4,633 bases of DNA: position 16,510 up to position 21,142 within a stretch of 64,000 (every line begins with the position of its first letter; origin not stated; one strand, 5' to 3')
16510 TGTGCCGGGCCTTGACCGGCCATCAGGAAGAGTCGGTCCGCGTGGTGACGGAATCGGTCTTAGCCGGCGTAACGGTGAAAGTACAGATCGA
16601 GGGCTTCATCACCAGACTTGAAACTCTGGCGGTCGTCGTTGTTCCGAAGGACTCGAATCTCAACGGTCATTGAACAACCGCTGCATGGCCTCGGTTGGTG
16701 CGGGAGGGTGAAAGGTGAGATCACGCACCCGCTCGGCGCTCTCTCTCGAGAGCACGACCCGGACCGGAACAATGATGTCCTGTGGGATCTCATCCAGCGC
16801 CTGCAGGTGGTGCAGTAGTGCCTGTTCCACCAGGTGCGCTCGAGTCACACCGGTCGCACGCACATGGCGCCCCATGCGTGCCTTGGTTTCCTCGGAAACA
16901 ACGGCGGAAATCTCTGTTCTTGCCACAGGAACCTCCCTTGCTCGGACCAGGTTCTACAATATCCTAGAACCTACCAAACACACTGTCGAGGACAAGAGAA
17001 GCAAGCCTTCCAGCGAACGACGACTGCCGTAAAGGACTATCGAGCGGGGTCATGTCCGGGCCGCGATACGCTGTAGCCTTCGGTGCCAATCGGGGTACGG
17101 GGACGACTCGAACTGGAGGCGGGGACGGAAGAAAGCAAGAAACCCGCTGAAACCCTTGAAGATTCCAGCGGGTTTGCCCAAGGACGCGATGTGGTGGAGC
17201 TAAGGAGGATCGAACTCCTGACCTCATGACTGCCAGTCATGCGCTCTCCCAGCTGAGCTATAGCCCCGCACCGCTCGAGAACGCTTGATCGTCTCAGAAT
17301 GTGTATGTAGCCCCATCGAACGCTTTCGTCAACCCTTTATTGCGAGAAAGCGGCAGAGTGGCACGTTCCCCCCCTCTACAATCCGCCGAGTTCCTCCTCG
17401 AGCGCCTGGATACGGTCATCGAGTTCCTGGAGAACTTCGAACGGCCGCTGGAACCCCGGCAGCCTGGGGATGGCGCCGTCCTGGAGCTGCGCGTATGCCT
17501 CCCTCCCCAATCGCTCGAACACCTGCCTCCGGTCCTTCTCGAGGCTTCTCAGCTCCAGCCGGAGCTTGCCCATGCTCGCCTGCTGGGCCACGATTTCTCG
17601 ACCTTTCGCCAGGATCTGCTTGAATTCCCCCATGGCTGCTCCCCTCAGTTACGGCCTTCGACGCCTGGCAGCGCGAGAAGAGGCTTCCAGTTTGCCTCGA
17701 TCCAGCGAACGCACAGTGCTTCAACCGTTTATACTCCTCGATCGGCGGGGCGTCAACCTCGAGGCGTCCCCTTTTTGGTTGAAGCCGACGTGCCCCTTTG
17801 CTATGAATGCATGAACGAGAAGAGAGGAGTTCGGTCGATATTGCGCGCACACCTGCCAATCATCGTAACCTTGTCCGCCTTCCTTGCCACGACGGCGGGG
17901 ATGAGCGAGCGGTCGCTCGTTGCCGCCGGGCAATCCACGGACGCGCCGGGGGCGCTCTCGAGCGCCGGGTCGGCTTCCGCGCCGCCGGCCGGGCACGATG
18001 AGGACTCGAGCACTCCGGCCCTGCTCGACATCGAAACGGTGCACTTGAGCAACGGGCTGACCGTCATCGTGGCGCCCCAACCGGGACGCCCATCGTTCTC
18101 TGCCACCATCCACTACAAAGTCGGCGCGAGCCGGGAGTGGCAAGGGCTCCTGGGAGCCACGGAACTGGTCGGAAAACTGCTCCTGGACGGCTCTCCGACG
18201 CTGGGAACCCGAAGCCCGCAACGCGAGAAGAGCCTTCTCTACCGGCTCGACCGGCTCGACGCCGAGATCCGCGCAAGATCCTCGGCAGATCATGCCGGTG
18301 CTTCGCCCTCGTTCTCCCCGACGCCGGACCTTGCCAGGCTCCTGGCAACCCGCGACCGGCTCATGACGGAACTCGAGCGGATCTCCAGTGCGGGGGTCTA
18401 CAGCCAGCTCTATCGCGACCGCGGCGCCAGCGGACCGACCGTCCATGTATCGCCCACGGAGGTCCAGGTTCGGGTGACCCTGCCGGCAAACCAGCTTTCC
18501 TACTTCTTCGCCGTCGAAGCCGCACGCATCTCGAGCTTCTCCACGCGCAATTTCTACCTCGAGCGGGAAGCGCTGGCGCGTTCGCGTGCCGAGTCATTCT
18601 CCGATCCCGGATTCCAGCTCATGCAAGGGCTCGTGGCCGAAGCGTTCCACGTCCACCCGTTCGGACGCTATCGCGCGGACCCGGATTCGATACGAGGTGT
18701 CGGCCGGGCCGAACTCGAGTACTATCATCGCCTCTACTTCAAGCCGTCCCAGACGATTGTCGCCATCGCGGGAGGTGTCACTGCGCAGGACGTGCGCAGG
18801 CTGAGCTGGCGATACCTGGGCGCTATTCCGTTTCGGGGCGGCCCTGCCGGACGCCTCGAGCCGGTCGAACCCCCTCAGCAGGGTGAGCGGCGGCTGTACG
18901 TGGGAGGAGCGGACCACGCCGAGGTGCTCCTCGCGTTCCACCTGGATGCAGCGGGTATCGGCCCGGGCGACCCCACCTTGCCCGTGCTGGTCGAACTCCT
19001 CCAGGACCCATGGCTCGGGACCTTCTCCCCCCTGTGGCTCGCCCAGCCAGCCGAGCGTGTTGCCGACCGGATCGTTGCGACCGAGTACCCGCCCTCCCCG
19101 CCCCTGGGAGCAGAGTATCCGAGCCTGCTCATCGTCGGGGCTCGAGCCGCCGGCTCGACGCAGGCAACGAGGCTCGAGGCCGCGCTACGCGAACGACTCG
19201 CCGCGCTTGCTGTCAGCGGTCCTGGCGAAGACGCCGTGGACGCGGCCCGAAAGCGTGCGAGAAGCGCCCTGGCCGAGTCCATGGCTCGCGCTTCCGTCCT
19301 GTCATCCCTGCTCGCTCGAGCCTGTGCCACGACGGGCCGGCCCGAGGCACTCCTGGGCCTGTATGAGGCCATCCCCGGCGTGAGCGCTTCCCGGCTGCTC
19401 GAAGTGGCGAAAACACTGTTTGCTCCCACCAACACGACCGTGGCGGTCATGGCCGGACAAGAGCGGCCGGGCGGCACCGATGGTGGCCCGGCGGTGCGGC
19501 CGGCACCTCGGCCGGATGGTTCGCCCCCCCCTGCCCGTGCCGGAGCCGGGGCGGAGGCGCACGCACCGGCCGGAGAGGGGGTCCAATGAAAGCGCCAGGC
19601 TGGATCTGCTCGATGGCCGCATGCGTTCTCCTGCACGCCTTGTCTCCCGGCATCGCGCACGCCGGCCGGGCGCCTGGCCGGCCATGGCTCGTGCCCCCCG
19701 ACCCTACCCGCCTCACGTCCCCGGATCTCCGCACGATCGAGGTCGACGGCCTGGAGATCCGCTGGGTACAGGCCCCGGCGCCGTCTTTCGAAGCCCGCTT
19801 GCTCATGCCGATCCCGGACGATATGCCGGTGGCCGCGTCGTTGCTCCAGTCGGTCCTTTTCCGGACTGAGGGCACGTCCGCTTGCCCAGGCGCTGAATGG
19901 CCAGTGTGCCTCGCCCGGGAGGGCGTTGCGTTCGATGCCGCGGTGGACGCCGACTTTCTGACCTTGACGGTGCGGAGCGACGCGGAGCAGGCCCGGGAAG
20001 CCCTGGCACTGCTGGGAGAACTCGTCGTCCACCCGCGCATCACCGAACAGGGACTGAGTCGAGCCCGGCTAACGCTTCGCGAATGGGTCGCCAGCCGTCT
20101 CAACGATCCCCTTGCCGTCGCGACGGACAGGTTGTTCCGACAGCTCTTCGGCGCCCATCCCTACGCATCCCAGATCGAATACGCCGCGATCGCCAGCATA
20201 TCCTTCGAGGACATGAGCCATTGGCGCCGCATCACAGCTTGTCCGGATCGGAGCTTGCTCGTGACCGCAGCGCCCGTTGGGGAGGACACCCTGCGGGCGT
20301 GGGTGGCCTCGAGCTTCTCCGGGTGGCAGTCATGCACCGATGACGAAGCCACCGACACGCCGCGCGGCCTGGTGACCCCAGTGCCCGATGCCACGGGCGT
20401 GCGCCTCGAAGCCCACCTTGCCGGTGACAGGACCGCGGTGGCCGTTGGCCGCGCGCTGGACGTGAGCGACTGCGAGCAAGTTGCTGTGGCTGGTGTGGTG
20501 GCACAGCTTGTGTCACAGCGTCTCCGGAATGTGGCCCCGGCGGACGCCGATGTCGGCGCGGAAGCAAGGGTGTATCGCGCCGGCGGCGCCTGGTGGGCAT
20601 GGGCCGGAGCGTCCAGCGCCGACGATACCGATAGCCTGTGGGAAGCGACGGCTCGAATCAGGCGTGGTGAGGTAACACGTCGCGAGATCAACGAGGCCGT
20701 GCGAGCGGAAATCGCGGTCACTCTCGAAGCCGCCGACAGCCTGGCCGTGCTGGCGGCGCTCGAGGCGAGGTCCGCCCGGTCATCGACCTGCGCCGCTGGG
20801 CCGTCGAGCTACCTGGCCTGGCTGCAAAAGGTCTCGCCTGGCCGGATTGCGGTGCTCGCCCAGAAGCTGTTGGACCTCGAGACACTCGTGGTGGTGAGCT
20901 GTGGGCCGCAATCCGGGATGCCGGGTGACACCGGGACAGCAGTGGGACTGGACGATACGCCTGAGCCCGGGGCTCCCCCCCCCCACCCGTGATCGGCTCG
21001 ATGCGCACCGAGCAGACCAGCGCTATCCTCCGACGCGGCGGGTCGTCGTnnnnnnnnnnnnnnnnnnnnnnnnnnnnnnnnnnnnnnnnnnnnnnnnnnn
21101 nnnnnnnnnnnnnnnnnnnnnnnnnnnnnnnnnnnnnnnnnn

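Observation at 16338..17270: Decayed TacA/TacT-like TA module bracketed by ~60-nt hairpin direct repeats next to tRNA-Ala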

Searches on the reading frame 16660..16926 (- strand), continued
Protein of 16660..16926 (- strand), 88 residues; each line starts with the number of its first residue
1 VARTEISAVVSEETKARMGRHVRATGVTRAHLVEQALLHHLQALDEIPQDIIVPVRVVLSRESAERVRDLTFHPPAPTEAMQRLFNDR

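Call 52: find_related_loci(query=A4, collection=metagenome_contigs, flank=3000)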
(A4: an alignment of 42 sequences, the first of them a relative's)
Query A4 (88 aa) in metagenome_contigs; peptide patterns used: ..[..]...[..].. (x = any residue, [..] = any of these).
600 stretches matched a pattern (row limit reached: there are more); 349 encode a relative of the query (tblastn E <= 1e-3); the best 80 are kept; 80 distinct loci.
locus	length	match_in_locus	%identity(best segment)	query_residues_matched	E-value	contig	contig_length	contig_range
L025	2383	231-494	68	1-88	2e-35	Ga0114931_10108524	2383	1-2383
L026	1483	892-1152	68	2-88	5e-35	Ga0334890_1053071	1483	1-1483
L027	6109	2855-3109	68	4-88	1e-33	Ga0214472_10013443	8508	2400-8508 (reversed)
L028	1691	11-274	64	1-88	2e-32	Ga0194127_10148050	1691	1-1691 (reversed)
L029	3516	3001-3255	66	4-88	3e-31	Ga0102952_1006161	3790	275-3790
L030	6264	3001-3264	63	1-88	7e-31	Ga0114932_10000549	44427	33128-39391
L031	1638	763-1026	59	1-88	4e-30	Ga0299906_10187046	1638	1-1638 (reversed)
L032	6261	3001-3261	67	2-88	5e-34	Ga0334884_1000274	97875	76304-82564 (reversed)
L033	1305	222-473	57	4-87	9e-28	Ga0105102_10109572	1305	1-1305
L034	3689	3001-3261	52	1-87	2e-26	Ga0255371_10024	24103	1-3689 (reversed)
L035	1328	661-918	50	2-87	2e-26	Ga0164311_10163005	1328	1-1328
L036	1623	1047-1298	55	4-87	4e-26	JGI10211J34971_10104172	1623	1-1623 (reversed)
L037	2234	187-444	53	2-87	2e-25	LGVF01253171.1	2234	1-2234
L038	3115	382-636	49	3-87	2e-25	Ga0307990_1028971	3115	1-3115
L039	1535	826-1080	48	3-87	4e-25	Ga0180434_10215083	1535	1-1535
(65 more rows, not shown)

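Call 53: find_related_loci(query=A4, collection=viral_contigs, flank=5000)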
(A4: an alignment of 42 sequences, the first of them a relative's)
Query A4 (88 aa) in viral_contigs; peptide patterns used: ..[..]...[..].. (x = any residue, [..] = any of these).
13 stretches matched a pattern, but none encodes a relative of the query by tblastn (E <= 1e-3).

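Call 79: search_protein_families(library=ncbifam, proteins=[window:16663-16926:-, L001:4260-4787:+, L005:4260-4772:+], max_evalue=1)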
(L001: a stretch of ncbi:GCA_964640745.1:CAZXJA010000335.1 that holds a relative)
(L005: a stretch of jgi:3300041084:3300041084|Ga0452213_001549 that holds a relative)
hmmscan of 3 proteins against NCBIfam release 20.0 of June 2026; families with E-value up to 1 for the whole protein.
window:16663-16926:- (88 aa): 2 families
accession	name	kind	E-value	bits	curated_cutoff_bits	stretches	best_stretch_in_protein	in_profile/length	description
NF048017.1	antitoxin_RelB_like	equivalog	0.0014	18.8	50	1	11-47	3-39/70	type II toxin-antitoxin system RelB family antitoxin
NF010256.0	PRK13702.1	subfamily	0.016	15.2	87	1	4-43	42-81/85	replication regulatory protein RepA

L001:4260-4787:+ (176 aa): 3 families
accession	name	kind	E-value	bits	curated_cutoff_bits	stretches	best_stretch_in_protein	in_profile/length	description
NF000482.1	AAC_3_XI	exception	0.0027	17.5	300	1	71-144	64-136/148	aminoglycoside N-acetyltransferase AAC(3)-XI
NF007807.0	PRK10514.1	equivalog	0.011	15.6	134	1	86-145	74-127/147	acetyltransferase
TIGR01575.1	rimI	equivalog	0.074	13.2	86.4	1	85-143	58-115/132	ribosomal protein S18-alanine N-acetyltransferase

L005:4260-4772:+ (171 aa): 6 families
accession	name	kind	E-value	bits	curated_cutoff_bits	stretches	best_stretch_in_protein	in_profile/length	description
NF007807.0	PRK10514.1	equivalog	0.01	15.8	134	1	87-143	75-125/147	acetyltransferase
TIGR01575.1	rimI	equivalog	0.04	14.1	86.4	1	85-144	58-116/132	ribosomal protein S18-alanine N-acetyltransferase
TIGR03448.1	mycothiol_MshD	equivalog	0.06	12.7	163.1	1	88-145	234-290/294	mycothiol synthase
NF000225.3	AAC_6p_Strep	exception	0.11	12.5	250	1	91-144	75-128/156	aminoglycoside 6'-N-acetyltransferase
NF007527.0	PRK10140.1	equivalog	0.11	12.4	236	1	88-141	84-137/162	N-acetyltransferase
NF053587.1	SpmdActasePaiA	equivalog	0.14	11.9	250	1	83-142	91-149/172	spermidine/spermine N(1)-acetyltransferase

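Call 80: search_dna_similar(query=window:16663-16926:-, collection=plasmids, mode=protein, max_evalue=0.00001, max_rows=15)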
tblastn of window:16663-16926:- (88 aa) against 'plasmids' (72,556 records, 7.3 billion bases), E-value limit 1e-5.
Records with a match: 1; places in all: 2; records where one place covers at least 80% of the query: 1.
Best place of each record, by identity: <60% 1.
By first word of the organism name: Candidatus 1.
By predicted mobility (MOB-suite, as given by PLSDB): non-mobilizable 1.
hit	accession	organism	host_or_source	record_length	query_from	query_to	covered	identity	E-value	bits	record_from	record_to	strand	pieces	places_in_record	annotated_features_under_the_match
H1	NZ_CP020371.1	Candidatus Thiodictyon syntrophicum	meromictic lake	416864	4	87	95%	47.6%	2e-18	84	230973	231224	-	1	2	hypothetical protein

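Call 81: search_dna_similar(query=window:16663-16926:-, collection=phages, mode=protein, max_evalue=0.001, max_rows=10)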
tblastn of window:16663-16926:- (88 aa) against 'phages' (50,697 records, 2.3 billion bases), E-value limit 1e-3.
No match.

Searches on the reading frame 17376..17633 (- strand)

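Call 10: search_protein_families(library=pfam, proteins=[window:17376-17633:-], max_evalue=1)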
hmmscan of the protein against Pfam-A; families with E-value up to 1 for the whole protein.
window:17376-17633:- (85 aa): 1 family
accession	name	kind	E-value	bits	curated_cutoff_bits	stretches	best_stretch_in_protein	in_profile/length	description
PF24481.2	CT398_CC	-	0.014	15.7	27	1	9-81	33-103/180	CT398-like coiled coil hairpin domain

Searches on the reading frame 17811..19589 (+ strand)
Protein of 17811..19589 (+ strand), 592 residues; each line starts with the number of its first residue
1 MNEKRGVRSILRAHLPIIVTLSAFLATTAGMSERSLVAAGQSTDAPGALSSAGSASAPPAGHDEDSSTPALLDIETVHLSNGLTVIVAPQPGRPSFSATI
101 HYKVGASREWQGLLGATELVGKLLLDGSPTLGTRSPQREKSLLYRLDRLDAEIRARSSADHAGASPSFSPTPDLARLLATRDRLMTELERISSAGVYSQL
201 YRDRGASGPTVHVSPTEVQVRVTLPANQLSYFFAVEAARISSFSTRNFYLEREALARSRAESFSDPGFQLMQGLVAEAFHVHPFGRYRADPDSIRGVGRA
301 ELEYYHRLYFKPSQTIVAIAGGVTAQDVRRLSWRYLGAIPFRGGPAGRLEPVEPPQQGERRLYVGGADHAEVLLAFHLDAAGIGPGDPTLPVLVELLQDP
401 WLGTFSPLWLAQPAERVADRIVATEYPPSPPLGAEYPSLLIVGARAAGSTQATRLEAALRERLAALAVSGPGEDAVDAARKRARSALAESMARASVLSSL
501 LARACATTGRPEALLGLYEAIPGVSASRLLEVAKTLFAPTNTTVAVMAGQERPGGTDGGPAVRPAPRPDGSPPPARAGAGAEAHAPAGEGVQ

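Call 23: find_homologous_proteins(query=window:17811-19589:+, max_evalue=1e-30)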
Query window:17811-19589:+ (592 aa): 3 proteins with E <= 1e-30 among 8000 candidates.
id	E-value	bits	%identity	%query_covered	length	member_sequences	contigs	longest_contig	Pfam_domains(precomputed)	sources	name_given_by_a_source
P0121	0.0e+0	1279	100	100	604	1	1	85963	PF05193.27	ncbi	-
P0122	4.5e-178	612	55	96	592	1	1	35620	PF05193.27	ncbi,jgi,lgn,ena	-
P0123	2.9e-122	427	47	82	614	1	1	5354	PF05193.27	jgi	jgi:predicted Zn-dependent peptidase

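Call 25: find_encoding_contigs(protein=P0122, flank=6000, max_places=3)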
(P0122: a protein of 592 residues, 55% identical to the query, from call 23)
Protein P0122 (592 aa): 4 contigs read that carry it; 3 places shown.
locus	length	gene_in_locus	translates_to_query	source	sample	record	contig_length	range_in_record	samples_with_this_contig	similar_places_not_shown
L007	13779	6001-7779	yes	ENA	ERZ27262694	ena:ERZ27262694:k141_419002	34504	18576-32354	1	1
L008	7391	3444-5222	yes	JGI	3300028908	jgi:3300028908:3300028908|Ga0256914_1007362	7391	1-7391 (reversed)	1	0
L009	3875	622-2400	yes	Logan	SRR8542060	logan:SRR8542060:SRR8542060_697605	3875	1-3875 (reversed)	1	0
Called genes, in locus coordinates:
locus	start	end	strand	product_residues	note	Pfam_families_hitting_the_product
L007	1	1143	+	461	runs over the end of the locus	PF00089:Trypsin, PF13365:Trypsin_2, PF00595:PDZ (weak), PF13180:PDZ_2, PF17820:PDZ_6, PF13180:PDZ_2 (weak)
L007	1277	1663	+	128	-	PF08899:DUF1844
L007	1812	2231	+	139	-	PF02082:Rrf2, PF12802:MarR_2 (faint), PF00392:GntR (weak)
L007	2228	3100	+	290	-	PF00037:Fer4 (weak), PF12837:Fer4_6, PF13237:Fer4_10 (weak), PF14697:Fer4_21 (weak), PF12838:Fer4_7 (weak), PF27217:AF_0155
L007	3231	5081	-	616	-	PF00009:GTP_EFTU, PF01926:MMR_HSR1 (weak), PF22042:EF-G_D2 (weak), PF03144:GTP_EFTU_D2, PF00679:EFG_C, PF21018:BipA_C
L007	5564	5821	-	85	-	-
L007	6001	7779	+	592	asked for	PF05193:Peptidase_M16_C (weak)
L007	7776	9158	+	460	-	-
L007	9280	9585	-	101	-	-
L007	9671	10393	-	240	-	-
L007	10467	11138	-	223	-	-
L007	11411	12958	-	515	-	PF05935:Arylsulfotrans, PF14269:Arylsulfotran_2 (weak)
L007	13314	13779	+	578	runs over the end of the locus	PF01734:Patatin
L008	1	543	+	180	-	?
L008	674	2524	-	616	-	PF00009:GTP_EFTU, PF01926:MMR_HSR1 (weak), PF22042:EF-G_D2 (weak), PF03144:GTP_EFTU_D2, PF00679:EFG_C, PF21018:BipA_C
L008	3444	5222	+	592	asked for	PF05193:Peptidase_M16_C (weak)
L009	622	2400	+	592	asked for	PF05193:Peptidase_M16_C (weak)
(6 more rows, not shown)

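Call 26: find_encoding_contigs(protein=P0123, flank=6000, max_places=3)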
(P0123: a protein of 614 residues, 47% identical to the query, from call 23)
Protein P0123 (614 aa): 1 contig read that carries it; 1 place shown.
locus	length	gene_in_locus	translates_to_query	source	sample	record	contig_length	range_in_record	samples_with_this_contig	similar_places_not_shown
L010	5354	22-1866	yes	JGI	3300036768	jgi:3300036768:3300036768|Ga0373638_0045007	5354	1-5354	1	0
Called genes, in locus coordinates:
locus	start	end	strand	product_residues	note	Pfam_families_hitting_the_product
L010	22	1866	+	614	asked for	PF05193:Peptidase_M16_C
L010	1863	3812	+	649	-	PF05193:Peptidase_M16_C (weak)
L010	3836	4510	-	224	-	PF00117:GATase, PF07722:Peptidase_C26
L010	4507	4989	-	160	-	PF01817:CM_2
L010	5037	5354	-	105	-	?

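Call 31: find_encoding_contigs(protein=P0121, flank=1000, max_places=2)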
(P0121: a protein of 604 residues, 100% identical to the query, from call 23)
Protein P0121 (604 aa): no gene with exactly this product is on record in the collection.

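Call 35: find_related_loci(query=A2, collection=genome_contigs, flank=6000)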
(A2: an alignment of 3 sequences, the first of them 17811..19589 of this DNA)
Query A2 (592 aa) in genome_contigs; peptide patterns used: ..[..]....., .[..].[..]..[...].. (x = any residue, [..] = any of these).
62 stretches matched a pattern; 3 encode a relative of the query (tblastn E <= 1e-3); 3 distinct loci.
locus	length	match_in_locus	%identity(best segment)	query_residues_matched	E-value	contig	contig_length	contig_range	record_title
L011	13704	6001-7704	56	24-569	0e+0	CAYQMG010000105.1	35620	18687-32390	MAG TPA_asm: uncultured Gammaproteobacteria bacterium isolate binchicken_co219_296 genome assembly, contig: k141_1520373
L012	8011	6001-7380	27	79-551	1e-40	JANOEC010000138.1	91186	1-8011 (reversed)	MAG: Geobacteraceae bacterium isolate SOY_65_metabat_437 SOY_65_k141_2763376, whole genome shotgun sequence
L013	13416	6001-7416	29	71-559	2e-33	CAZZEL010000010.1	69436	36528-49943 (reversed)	MAG TPA_asm: uncultured Gemmatimonadaceae bacterium isolate binchicken_co15_227 genome assembly, contig: NODE_78_length_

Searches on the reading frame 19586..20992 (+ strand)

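Call 49: search_protein_families(library=pfam, proteins=[window:19586-20992:+], max_evalue=0.001)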
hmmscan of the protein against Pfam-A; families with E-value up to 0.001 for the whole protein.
window:19586-20992:+ (468 aa): 1 family
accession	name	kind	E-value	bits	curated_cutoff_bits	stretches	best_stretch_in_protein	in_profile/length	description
PF00675.25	Peptidase_M16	-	6.5e-06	26.6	22.3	1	95-198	43-146/149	Insulinase (Peptidase family M16)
